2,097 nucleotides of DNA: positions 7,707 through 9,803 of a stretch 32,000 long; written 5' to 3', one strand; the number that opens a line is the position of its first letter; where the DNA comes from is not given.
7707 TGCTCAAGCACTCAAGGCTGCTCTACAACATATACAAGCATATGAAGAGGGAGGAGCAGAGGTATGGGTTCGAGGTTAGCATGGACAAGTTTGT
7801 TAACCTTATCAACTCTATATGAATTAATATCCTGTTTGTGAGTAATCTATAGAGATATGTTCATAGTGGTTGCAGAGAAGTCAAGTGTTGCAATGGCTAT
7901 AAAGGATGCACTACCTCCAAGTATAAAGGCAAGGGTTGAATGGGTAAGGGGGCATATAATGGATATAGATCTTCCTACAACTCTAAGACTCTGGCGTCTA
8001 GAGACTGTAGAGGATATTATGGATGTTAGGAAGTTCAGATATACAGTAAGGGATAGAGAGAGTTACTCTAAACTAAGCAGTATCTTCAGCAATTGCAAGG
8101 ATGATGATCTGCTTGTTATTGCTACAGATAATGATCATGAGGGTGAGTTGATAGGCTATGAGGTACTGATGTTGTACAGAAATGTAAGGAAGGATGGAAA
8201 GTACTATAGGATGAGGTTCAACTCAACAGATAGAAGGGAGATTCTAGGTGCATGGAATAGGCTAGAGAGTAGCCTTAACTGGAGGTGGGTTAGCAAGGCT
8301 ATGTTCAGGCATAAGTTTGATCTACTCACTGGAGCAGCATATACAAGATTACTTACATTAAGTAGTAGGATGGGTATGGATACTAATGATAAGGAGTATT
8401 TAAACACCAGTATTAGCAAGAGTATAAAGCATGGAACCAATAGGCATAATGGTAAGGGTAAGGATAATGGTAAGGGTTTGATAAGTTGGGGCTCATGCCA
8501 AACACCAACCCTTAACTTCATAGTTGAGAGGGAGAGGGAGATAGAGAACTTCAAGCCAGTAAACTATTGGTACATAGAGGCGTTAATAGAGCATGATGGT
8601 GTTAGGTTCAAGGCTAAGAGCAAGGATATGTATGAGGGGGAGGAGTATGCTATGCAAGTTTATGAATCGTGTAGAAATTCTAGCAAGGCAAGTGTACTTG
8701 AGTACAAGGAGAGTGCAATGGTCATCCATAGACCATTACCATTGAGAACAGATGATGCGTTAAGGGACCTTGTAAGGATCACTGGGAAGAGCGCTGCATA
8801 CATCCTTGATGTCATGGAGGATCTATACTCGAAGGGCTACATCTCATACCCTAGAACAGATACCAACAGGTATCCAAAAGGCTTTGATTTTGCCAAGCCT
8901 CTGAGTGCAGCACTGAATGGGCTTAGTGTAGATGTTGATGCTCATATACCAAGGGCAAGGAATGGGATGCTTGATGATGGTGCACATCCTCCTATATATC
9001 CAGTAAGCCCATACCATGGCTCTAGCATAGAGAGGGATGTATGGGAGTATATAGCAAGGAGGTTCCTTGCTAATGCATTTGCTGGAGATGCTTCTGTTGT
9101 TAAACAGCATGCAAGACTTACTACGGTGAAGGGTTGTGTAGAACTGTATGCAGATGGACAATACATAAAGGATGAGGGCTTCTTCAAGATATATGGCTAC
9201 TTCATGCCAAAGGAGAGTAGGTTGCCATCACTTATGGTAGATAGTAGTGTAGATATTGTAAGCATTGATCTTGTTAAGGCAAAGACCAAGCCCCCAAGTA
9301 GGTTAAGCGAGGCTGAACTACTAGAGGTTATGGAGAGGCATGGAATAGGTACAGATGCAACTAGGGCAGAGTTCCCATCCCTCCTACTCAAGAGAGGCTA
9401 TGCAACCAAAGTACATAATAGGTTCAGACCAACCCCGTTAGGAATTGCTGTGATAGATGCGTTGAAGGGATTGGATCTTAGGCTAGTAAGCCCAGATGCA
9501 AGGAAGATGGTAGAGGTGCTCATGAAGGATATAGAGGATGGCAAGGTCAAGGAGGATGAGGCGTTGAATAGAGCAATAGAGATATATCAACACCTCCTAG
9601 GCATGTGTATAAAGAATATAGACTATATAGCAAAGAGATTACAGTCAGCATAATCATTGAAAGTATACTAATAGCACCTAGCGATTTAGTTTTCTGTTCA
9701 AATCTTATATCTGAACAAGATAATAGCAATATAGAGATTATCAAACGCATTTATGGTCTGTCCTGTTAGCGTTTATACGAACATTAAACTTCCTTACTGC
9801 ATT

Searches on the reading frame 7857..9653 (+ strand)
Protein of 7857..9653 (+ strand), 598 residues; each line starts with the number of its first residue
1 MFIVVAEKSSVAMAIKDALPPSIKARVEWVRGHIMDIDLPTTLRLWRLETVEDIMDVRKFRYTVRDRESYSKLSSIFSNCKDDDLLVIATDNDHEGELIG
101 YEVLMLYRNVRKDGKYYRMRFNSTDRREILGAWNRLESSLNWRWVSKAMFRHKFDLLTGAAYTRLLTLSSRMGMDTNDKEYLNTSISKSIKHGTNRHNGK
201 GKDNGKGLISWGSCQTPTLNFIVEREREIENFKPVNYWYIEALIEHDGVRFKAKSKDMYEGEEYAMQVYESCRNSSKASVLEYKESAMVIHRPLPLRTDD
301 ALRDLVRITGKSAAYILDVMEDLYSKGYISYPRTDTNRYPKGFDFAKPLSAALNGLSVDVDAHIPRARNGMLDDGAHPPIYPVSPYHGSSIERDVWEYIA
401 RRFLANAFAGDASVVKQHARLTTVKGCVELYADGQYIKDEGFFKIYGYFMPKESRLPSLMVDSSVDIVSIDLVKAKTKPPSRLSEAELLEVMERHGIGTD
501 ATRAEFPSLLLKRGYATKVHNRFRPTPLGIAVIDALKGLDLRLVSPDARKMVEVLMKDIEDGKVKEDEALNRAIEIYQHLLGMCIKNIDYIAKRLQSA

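Call 54: search_protein_families(library=pfam, proteins=[window:7857-9653:+], max_evalue=0.001)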
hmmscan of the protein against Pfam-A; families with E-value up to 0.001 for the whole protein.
window:7857-9653:+ (598 aa): 2 families
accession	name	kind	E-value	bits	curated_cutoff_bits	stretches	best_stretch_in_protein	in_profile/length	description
PF01131.25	Topoisom_bac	-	5.1e-85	286.4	35.1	1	140-570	2-410/411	DNA topoisomerase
PF01751.28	Toprim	-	6.1e-10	39.6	23.1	1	3-123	2-95/96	Toprim domain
